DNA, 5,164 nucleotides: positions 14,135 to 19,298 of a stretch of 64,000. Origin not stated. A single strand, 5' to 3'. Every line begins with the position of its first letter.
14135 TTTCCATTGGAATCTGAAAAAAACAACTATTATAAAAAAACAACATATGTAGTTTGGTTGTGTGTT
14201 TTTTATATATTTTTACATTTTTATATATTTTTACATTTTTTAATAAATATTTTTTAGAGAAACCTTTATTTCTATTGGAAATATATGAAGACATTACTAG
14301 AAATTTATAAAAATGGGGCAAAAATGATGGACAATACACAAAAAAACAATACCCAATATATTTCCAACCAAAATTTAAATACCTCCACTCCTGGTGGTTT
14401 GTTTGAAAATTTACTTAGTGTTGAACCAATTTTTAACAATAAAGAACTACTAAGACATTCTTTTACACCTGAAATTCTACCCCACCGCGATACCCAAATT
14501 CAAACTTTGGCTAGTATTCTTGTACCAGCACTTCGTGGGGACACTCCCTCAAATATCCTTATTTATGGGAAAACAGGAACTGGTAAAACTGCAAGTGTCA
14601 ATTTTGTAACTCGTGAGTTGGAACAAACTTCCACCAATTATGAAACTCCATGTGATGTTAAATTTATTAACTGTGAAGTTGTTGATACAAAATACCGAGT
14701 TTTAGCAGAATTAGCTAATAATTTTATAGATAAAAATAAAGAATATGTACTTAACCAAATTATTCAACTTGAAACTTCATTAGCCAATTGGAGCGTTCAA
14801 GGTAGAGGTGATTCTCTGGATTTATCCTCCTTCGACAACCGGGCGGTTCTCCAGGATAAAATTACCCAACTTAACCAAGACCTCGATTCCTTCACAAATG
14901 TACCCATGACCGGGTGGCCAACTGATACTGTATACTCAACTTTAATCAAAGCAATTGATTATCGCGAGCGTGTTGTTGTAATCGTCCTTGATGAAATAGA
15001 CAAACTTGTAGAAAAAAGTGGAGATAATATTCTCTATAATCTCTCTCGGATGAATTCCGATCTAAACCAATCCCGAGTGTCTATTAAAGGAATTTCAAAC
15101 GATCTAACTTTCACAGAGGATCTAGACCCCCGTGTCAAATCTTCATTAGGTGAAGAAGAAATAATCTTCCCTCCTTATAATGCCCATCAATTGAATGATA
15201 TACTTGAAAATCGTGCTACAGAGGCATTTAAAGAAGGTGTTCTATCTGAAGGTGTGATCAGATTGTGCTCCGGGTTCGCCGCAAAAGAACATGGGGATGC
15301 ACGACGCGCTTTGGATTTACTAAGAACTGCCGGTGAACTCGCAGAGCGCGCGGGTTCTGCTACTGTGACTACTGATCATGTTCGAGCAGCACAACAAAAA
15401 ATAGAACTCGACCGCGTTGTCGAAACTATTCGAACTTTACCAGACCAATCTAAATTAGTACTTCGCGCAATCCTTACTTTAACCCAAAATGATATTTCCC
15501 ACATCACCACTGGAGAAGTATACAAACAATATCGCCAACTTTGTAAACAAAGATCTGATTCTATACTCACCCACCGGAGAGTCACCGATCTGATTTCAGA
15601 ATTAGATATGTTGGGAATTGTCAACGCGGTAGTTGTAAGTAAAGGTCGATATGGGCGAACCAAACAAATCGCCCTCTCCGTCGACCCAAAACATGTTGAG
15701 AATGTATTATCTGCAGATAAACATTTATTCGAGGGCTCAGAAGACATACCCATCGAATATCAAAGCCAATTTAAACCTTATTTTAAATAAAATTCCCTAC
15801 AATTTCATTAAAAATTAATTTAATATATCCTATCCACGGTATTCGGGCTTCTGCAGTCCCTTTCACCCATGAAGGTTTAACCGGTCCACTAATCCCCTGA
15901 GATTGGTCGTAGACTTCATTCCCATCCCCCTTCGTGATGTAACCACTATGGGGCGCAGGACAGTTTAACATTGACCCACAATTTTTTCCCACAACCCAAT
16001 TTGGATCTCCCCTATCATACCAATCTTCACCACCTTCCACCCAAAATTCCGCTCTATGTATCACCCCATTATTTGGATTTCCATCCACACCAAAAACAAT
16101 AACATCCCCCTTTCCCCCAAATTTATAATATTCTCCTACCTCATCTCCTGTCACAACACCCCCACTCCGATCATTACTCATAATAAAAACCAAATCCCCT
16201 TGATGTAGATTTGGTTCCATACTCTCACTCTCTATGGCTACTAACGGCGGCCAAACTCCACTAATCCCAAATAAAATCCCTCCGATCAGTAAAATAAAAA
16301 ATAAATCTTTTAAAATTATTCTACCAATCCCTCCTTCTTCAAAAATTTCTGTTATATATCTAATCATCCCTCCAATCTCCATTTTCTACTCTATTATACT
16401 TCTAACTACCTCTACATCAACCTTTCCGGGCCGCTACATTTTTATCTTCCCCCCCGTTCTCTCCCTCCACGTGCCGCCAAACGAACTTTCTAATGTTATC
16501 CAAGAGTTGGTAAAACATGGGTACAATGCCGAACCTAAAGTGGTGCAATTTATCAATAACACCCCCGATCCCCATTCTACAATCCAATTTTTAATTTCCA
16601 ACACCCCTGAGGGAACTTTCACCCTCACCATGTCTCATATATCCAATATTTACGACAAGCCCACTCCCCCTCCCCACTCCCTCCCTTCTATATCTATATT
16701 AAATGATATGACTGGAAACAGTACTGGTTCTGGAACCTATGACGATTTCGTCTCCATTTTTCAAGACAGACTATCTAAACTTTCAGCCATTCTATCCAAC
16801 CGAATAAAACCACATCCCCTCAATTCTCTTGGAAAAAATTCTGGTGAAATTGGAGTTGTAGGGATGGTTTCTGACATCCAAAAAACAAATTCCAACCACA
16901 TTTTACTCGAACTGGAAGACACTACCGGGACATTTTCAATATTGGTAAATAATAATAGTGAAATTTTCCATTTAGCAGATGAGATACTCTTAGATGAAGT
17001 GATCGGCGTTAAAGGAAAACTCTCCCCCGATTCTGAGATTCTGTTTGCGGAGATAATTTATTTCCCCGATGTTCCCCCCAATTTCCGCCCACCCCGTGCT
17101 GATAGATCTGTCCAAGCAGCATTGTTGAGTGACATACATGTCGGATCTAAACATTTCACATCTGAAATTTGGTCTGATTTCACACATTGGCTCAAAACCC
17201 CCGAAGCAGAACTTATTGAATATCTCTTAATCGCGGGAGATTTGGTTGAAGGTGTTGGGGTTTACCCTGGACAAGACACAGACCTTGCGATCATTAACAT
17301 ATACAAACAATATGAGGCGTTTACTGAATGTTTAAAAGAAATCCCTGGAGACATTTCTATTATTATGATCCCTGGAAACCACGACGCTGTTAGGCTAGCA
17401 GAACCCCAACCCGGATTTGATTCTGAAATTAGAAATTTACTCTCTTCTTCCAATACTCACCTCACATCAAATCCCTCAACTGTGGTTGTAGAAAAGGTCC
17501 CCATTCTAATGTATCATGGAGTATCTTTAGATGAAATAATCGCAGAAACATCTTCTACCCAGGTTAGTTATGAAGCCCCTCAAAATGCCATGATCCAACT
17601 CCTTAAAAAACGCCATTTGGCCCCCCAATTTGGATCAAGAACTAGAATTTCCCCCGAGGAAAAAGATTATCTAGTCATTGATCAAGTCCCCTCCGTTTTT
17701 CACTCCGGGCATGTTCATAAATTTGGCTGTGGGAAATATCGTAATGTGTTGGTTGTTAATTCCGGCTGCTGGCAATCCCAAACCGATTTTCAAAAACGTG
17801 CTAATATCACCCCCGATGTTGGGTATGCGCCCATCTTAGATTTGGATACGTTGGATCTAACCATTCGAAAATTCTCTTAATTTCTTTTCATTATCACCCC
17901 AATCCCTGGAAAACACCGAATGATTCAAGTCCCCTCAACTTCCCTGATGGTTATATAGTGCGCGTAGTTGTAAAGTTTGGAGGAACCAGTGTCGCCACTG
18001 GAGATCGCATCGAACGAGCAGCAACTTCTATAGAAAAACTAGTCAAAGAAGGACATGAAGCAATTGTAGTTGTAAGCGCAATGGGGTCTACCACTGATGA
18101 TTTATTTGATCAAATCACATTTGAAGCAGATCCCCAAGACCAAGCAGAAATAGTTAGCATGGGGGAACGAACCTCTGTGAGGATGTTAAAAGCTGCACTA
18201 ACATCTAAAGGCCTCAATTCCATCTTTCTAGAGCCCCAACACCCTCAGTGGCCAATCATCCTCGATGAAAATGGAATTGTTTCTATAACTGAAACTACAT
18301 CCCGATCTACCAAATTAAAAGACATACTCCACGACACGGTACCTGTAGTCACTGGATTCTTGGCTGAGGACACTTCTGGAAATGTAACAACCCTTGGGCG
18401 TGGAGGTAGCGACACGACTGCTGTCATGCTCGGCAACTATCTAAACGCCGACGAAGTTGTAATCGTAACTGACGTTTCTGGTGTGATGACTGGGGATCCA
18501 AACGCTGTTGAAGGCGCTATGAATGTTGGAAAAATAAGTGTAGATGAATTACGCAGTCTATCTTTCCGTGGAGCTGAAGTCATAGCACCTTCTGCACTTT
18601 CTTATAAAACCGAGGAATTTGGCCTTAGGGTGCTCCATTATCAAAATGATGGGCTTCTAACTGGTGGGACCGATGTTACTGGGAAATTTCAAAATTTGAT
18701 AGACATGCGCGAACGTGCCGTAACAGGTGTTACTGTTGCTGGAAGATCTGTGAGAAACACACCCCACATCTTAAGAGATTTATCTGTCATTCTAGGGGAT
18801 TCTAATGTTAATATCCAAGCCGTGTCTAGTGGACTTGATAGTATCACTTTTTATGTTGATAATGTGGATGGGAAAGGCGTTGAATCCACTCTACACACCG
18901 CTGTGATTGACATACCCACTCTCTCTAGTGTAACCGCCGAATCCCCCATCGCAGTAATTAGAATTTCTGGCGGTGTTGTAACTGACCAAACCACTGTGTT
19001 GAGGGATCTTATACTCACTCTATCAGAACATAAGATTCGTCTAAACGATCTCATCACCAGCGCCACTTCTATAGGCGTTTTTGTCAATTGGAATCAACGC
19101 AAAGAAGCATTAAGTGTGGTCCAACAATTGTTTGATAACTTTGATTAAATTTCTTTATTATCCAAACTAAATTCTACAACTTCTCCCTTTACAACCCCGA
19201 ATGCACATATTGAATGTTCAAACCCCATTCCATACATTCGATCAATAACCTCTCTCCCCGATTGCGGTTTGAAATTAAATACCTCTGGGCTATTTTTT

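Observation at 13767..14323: Replication origin with inverted G-string ORBs, an ~18% G+C unwinding core and an array of mini-ORB repeats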

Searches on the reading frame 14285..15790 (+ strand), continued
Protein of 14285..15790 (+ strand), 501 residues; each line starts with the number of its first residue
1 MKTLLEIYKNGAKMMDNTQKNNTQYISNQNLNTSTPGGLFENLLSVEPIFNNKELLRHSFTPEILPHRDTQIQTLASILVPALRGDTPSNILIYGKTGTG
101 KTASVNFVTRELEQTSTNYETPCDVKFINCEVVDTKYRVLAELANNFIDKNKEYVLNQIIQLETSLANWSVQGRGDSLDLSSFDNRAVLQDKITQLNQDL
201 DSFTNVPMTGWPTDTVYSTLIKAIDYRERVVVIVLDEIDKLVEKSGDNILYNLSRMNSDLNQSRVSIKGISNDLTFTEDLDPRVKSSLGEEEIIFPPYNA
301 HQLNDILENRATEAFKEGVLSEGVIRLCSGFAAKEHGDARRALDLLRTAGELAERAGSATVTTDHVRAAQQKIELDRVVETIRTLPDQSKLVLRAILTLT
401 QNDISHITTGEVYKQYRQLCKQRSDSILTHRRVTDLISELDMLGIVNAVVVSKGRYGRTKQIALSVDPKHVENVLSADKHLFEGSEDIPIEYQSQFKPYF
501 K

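Call 49: search_solved_structures(query=window:14327-15790:+, max_evalue=1e-10, show_alignments=1)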
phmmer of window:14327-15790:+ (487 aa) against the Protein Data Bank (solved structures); distinct sequences matched with E-value up to 1e-10: 15.
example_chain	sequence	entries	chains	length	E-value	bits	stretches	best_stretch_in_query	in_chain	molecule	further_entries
2qby_A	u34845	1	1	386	2.3e-105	356.3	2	190-462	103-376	Cell division control protein 6 homolog 1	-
2v1u_A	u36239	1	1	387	8.9e-99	334.6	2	191-465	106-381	CELL DIVISION CONTROL PROTEIN 6 HOMOLOG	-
2qby_B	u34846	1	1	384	4.8e-45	157.5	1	216-471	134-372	Cell division control protein 6 homolog 3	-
8rwv_F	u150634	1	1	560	5.3e-23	84.8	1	216-341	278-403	Cell division control protein 6 homolog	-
8s0e_G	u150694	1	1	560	5.3e-23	84.8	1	216-341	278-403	Cell division control protein 6 homolog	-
1fnn_A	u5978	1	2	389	2e-22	82.9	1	193-455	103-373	CELL DIVISION CONTROL PROTEIN 6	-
7jgr_G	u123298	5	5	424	1.5e-20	76.7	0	211-342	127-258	Cell division control protein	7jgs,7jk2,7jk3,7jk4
4xgc_A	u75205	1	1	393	6.2e-19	71.4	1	215-410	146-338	Origin recognition complex subunit 1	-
7jgr_A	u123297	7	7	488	1.4e-18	70.2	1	215-409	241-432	Origin recognition complex subunit 1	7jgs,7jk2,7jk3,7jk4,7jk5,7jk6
7jpo_A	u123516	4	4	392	9.8e-18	67.4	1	215-451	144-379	Origin recognition complex subunit 1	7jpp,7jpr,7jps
5uj7_A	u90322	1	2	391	9.8e-18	67.4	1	215-451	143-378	Origin recognition complex subunit 1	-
5ujm_A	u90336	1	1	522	3.9e-17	65.5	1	215-451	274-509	Origin recognition complex subunit 1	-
7ctf_A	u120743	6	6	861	1.3e-16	63.7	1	215-450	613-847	Origin recognition complex subunit 1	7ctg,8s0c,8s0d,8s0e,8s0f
8rwv_A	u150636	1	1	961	1.9e-16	63.2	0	215-450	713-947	Origin recognition complex subunit 1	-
1w5s_A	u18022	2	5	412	7.2e-12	48.1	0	194-450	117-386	ORIGIN RECOGNITION COMPLEX SUBUNIT 2 ORC2 | ORC2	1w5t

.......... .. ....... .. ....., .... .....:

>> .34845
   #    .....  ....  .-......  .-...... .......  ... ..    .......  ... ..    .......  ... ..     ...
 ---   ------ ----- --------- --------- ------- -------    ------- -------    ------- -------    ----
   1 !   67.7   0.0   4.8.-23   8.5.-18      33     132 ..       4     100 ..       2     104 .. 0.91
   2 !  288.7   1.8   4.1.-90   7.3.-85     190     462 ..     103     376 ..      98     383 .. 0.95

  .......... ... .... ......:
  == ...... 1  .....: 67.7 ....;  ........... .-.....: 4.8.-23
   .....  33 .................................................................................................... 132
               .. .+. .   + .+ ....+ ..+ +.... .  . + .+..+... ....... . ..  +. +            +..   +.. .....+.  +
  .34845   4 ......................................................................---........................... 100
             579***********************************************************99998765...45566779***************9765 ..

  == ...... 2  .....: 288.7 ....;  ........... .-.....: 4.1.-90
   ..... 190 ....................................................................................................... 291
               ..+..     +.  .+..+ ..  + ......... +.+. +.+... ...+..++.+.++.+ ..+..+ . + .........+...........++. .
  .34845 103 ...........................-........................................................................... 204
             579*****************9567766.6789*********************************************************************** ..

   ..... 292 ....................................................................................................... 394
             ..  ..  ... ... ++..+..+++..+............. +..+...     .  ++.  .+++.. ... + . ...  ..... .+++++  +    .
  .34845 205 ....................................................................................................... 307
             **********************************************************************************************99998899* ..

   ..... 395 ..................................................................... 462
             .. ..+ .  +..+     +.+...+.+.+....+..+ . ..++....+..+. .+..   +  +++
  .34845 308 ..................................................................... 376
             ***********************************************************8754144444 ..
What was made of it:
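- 14327..15790 (+): orc1/cdc6 initiator gene (conserved start 14327; 14324 is also an ATG; the 14285 start of the longest ORF is not conserved). Best solved relatives are the ORB-bound S. solfataricus Orc1-1 (2qby_A, 2e-105) and A. pernix ORC1 (2v1u, 9e-99) (call 49).
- On Archaeal orc1-adjacent ORB-type origin, oriC1 lineage: Best solved-structure matches are Orc1-1 2qby_A (2e-105) and 2v1u (9e-99) (call 49).
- Closest known: oriC1 of Saccharolobus. Same: The initiator here is homologous to 2qby_A at E = 2e-105 (call 49).
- Initiator: the neighbouring protein groups with the Orc1 proteins crystallised on ORB DNA (call 49).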

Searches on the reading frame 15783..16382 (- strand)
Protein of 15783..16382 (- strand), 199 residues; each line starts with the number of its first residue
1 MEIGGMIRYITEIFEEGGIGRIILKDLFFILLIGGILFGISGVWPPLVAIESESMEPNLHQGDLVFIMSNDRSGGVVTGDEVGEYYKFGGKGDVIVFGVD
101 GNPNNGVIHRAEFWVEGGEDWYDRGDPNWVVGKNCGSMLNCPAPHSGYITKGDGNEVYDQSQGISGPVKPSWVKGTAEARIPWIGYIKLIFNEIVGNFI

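Call 7: search_protein_families(library=pfam, proteins=[window:15783-16382:-], max_evalue=0.001)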
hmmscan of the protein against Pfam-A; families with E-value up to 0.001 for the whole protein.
window:15783-16382:- (199 aa): 1 family
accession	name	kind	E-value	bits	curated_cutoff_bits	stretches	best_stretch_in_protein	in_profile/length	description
PF10502.14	Peptidase_S26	-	0.00044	20.7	22.9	1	29-108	7-74/168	Signal peptidase, peptidase S26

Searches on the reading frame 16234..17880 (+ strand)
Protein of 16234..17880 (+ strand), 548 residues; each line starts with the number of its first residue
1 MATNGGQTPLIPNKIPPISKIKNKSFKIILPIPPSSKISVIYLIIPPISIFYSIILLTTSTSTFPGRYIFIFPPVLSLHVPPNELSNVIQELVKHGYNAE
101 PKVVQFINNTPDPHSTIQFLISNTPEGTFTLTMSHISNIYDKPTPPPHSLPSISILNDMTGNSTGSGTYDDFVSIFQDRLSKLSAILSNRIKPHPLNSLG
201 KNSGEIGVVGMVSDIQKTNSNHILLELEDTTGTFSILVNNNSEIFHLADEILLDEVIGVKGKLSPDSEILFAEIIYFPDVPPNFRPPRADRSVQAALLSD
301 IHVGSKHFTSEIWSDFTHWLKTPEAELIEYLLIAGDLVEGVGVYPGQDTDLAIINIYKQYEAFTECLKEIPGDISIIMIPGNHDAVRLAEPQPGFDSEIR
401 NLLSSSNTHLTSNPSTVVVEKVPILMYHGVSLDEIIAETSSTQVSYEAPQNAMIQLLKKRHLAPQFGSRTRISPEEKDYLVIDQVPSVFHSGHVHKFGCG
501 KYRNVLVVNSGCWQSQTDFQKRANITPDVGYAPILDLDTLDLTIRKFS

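Call 7: search_protein_families(library=pfam, proteins=[window:16234-17880:+], max_evalue=0.001)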
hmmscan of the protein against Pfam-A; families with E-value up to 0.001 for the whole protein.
window:16234-17880:+ (548 aa): 3 families
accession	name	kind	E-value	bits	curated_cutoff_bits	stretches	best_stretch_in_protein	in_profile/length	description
PF00149.33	Metallophos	-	6.9e-10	40.1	21.5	1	296-496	4-190/191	Calcineurin-like phosphoesterase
PF12850.12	Metallophos_2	-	6e-08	33.3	27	1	296-517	4-139/154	Calcineurin-like phosphoesterase superfamily domain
PF01336.31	tRNA_anti-codon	-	6.4e-08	32.9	27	1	208-266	3-60/75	OB-fold nucleic acid binding domain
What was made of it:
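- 15783..17880 (.): Right-hand synteny markers: S26-like peptidase (15783-16382, -) and DNA polymerase D small subunit (within 16234-17880, +). Pfam (call 7).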

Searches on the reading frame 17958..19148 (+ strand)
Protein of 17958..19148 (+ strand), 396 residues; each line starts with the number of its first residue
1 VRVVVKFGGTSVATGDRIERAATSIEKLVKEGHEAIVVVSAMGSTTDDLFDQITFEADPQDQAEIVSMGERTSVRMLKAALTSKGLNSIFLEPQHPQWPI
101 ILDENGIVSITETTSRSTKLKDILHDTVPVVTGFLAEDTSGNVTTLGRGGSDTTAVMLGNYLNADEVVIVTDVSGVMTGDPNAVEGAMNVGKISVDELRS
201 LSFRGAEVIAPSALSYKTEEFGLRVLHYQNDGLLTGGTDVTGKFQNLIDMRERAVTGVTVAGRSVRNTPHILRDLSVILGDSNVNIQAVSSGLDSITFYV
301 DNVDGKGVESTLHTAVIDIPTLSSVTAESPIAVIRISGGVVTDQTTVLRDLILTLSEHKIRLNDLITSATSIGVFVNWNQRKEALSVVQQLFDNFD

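Call 7: search_protein_families(library=pfam, proteins=[window:17958-19148:+], max_evalue=0.001)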
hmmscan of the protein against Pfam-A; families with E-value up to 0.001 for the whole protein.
window:17958-19148:+ (396 aa): 4 families
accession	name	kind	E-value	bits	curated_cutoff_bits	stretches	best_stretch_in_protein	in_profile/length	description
PF00696.33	AA_kinase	-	2.5e-46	158.7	24.9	1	1-215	1-221/234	Amino acid kinase family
PF13840.12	ACT_7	-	5.5e-07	29.8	27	0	328-388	3-63/65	ACT domain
PF22468.2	ACT_9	-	1.5e-06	28.3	27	1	258-315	1-60/61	ACT domain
PF01842.31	ACT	-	5e-05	23.4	27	1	264-311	6-57/66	ACT domain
